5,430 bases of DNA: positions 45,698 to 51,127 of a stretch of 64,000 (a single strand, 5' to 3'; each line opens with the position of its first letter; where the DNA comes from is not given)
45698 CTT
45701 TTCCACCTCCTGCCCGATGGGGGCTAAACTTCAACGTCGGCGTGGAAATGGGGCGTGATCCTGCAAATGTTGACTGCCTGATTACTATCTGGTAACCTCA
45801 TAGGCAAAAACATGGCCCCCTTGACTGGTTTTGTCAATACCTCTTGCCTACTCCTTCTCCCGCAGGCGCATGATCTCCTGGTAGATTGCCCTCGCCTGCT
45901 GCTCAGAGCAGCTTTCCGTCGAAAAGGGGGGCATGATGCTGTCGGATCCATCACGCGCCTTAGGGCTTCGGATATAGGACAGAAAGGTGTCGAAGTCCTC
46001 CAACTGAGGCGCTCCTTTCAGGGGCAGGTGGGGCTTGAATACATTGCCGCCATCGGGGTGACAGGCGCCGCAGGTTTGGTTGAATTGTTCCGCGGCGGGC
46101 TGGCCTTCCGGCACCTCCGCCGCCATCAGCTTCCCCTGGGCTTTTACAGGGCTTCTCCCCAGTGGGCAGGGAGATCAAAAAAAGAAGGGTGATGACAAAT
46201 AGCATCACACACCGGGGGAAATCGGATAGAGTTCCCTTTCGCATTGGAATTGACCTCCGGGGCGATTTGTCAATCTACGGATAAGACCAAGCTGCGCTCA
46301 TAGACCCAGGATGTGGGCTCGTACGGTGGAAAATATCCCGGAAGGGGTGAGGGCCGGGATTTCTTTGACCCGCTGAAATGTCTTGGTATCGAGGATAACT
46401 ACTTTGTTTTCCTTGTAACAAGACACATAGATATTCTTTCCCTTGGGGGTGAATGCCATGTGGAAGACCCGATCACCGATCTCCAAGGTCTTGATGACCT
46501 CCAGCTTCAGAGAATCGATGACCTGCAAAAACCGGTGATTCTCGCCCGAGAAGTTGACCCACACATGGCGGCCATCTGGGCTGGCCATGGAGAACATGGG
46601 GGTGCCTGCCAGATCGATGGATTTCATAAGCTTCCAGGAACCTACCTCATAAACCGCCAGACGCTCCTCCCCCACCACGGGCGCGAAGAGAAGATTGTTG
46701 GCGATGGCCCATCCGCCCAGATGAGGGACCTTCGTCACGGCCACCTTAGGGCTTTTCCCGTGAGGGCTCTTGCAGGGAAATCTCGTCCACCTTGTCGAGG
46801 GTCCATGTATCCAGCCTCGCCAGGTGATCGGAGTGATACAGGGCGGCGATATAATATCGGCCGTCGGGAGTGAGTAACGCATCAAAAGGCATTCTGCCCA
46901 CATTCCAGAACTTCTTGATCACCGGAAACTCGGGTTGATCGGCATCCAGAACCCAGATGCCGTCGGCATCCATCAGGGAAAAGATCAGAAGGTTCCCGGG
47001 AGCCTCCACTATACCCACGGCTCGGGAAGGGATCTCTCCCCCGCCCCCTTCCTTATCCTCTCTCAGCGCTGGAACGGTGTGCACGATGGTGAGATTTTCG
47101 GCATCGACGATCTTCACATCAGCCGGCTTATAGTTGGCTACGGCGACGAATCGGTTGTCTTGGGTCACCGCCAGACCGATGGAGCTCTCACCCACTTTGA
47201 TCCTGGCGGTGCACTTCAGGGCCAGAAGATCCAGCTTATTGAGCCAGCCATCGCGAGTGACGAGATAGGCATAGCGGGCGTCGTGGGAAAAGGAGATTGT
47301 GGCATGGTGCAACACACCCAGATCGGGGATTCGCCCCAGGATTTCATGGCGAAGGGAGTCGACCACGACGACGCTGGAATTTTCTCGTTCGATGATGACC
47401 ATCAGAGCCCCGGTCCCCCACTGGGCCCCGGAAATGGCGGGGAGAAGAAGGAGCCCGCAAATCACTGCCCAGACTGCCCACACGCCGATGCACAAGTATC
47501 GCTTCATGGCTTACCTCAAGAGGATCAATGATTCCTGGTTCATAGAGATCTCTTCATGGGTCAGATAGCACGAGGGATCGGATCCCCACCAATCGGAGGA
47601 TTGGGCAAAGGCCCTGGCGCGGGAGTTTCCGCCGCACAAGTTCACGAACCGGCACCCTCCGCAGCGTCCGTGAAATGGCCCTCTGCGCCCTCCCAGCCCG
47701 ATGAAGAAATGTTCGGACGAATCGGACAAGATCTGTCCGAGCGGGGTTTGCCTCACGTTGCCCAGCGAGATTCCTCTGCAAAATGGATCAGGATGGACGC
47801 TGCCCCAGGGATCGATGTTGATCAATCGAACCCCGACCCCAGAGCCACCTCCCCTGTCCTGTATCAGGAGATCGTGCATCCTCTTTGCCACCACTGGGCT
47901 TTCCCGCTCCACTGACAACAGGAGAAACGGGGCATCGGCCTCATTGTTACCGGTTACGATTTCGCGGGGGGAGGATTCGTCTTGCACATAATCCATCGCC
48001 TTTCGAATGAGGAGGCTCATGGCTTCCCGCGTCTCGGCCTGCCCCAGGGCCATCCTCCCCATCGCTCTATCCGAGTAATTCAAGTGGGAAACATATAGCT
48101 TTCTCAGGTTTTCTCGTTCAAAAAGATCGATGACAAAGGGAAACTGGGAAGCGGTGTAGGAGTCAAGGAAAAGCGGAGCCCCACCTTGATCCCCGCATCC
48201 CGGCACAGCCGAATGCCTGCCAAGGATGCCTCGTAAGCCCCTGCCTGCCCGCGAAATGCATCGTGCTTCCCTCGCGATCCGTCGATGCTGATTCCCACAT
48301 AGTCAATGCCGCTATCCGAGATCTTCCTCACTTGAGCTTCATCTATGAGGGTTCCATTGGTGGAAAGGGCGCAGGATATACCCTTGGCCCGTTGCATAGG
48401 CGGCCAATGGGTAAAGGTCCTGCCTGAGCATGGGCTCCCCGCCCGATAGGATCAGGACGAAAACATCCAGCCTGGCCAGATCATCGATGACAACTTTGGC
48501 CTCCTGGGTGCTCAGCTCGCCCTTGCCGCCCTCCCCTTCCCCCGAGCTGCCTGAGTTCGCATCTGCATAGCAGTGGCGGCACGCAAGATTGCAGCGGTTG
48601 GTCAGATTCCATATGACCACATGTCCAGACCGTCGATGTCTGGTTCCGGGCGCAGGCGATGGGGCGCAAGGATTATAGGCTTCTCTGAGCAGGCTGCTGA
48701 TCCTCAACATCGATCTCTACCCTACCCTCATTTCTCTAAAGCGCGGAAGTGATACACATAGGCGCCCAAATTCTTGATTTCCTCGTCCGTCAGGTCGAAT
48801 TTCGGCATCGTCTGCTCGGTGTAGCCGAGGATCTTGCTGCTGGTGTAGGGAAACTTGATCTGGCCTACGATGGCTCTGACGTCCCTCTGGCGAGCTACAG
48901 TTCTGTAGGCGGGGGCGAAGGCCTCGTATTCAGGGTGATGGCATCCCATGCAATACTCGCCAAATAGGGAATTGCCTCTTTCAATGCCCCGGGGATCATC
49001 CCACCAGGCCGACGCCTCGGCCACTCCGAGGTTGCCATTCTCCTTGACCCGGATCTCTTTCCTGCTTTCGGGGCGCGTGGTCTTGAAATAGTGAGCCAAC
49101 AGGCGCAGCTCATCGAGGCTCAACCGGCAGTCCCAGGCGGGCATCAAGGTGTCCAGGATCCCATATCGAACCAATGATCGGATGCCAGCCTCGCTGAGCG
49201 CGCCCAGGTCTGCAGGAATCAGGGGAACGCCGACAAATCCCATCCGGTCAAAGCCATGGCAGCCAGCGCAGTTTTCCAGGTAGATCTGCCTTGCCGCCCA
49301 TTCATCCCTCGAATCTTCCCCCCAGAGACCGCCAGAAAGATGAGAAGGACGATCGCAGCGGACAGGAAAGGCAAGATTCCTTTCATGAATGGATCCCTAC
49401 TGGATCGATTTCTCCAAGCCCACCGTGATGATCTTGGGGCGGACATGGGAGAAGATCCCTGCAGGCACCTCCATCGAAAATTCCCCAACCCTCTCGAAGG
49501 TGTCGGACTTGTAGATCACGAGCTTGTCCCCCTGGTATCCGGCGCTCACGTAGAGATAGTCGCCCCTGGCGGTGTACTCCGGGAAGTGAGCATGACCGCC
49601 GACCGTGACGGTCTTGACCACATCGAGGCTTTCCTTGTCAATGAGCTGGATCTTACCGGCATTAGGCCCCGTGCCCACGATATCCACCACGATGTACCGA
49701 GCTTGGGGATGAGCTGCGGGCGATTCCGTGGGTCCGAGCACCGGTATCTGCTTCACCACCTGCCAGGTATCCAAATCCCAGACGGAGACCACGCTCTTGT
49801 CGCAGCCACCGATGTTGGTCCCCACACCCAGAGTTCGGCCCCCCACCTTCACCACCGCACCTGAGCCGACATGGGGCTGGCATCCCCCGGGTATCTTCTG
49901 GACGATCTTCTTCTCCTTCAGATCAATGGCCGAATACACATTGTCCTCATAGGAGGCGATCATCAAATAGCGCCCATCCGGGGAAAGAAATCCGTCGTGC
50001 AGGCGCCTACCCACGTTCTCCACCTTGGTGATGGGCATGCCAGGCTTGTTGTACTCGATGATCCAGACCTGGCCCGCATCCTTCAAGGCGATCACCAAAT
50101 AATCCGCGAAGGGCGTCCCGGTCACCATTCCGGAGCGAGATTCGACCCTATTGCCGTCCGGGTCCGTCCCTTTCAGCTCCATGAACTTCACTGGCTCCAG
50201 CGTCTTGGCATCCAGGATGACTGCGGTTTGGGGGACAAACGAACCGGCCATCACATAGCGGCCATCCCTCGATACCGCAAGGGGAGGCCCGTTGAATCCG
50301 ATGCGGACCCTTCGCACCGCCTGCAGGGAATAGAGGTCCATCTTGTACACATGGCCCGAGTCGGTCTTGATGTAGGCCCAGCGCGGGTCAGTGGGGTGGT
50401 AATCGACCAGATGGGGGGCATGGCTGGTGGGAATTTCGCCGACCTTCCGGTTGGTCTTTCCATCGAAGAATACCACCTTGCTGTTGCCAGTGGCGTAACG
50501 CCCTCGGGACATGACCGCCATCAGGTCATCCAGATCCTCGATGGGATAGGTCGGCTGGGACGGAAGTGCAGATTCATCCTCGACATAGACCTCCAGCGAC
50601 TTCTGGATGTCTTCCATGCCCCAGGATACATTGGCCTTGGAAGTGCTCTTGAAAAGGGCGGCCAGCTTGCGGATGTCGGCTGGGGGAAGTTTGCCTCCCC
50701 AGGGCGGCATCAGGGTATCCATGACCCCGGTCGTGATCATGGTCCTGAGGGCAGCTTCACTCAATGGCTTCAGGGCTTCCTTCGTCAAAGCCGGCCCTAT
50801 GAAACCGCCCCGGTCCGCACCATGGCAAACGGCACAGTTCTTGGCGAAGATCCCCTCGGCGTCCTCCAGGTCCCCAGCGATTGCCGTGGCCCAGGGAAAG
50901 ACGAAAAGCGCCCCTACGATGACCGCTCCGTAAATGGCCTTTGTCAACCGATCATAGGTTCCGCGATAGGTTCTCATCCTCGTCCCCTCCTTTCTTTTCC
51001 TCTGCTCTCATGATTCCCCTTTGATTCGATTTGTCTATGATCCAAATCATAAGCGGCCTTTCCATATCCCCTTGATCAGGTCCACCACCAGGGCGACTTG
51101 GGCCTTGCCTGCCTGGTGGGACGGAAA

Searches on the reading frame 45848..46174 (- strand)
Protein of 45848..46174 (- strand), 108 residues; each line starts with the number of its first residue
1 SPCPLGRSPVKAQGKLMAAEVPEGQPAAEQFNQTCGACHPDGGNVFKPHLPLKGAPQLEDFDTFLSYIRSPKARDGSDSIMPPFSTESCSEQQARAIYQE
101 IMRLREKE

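Call 50: search_protein_families(library=pfam, proteins=[window:45848-46174:-], max_evalue=0.001)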
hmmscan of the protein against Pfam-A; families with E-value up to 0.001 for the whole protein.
window:45848-46174:- (108 aa): 2 families
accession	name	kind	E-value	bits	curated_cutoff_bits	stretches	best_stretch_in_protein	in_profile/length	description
PF13442.11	Cytochrome_CBB3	-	2.5e-07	31.4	27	1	26-98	5-65/68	Cytochrome C oxidase, cbb3-type, subunit III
PF14495.11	Cytochrom_C550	-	3.7e-05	23.9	27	1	10-91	12-99/136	Cytochrome c-550 domain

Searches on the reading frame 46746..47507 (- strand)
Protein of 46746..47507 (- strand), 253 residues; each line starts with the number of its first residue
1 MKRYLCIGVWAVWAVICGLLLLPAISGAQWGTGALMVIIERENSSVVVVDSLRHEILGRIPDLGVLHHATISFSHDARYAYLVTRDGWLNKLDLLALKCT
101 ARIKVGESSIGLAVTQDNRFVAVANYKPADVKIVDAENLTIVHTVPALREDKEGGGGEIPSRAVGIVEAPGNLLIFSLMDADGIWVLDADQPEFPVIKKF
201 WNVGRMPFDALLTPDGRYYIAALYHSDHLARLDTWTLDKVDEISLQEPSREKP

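Call 50: search_protein_families(library=pfam, proteins=[window:46746-47507:-], max_evalue=0.001)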
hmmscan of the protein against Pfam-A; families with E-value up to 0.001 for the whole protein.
window:46746-47507:- (253 aa): 2 families
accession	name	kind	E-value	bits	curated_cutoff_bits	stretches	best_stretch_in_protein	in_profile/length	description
PF02239.22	Cytochrom_D1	-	9.6e-49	166.3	25.5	1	31-234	2-200/368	Cytochrome D1 heme domain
PF10282.15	Lactonase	-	0.00024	20.9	21.7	0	104-138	83-117/344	Lactonase, 7-bladed beta-propeller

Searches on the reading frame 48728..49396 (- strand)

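Call 50: search_protein_families(library=pfam, proteins=[window:48728-49396:-], max_evalue=0.001)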
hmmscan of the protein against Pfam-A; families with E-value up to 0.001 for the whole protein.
window:48728-49396:- (222 aa): 3 families
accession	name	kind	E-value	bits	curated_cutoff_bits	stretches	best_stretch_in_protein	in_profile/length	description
PF13442.11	Cytochrome_CBB3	-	1.3e-16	61.1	27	2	35-103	6-67/68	Cytochrome C oxidase, cbb3-type, subunit III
PF00034.26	Cytochrom_C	-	3.2e-11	44.8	21.3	1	138-214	1-86/90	Cytochrome c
PF02167.20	Cytochrom_C1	-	0.00041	20.5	22.8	0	135-182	12-59/219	Cytochrome C1 family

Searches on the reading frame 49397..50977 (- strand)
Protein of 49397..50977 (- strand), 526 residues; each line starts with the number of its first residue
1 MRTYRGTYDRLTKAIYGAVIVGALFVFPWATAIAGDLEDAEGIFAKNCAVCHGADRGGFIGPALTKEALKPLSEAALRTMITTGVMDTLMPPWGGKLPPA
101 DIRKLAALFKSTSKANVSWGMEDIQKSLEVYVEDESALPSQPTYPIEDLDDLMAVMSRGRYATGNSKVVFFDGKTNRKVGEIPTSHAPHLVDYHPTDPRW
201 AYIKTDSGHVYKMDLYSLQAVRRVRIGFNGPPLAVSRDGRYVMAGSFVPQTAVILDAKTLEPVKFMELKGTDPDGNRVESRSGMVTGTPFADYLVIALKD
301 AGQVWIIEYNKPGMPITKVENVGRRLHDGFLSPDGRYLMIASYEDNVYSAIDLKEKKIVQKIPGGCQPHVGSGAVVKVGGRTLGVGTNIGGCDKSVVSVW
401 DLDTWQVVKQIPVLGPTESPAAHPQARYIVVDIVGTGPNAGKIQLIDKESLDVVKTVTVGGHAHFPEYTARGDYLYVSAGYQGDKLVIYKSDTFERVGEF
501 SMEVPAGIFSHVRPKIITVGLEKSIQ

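Call 50: search_protein_families(library=pfam, proteins=[window:49397-50977:-], max_evalue=0.001)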
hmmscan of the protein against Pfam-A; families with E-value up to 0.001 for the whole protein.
window:49397-50977:- (526 aa): 5 families
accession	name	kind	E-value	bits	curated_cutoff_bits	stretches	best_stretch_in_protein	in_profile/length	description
PF02239.22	Cytochrom_D1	-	1.1e-60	205.6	25.5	1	148-511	2-365/368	Cytochrome D1 heme domain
PF13442.11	Cytochrome_CBB3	-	1.9e-13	50.9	27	1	36-107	2-66/68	Cytochrome C oxidase, cbb3-type, subunit III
PF23414.1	Beta-prop_EML_2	-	1.1e-11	45.1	90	1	391-501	16-121/266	Echinoderm microtubule-associated protein second beta-propeller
PF25174.1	Beta-prop_THOC3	-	1.3e-07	31.4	305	0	395-497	69-164/272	THOC3 beta-propeller domain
PF00034.26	Cytochrom_C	-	0.00029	22.5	21.3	0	40-77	4-43/90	Cytochrome c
